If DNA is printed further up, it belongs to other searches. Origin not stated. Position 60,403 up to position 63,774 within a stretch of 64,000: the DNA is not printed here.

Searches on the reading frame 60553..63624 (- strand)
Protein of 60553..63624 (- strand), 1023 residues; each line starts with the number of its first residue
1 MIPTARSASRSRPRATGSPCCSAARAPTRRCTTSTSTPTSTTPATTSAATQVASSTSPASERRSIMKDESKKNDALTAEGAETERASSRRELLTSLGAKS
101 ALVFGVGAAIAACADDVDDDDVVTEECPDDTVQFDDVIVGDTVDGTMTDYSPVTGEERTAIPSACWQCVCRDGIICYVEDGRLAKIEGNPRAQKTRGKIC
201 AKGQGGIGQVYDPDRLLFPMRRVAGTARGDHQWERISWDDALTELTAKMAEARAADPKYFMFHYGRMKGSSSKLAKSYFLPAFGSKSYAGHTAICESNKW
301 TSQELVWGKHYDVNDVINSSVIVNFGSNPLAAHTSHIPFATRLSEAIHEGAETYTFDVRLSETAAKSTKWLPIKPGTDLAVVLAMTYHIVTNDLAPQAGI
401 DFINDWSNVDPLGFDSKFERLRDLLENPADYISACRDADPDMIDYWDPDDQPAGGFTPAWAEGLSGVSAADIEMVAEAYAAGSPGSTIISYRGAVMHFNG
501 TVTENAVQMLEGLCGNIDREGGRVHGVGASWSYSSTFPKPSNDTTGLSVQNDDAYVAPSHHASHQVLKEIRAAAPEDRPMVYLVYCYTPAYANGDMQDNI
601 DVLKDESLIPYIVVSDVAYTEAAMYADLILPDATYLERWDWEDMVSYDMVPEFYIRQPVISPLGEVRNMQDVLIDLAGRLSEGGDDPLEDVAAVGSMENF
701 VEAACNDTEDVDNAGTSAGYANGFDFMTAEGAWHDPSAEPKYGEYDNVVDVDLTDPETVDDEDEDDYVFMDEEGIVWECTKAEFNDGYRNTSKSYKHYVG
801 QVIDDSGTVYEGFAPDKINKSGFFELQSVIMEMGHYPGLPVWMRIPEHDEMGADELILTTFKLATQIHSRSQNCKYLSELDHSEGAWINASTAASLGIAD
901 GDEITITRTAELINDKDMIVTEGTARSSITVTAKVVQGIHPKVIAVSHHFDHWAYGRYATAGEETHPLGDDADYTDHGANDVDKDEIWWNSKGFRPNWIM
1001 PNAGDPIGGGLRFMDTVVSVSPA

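Call 81: search_protein_families(library=pfam, proteins=[window:60553-63624:-], max_evalue=0.0001)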
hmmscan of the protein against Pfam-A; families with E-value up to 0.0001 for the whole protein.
window:60553-63624:- (1023 aa): 3 families
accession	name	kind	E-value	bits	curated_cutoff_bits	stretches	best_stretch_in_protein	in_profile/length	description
PF00384.28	Molybdopterin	-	3.8e-30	105.6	24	1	215-678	1-352/353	Molybdopterin oxidoreductase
PF01568.27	Molydop_binding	-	4.3e-11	43.3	26.8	1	856-961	1-83/110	Molydopterin dinucleotide binding domain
PF04879.21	Molybdop_Fe4S4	-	1.7e-08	34.7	22.7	1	161-212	4-55/55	Molybdopterin oxidoreductase Fe4S4 domain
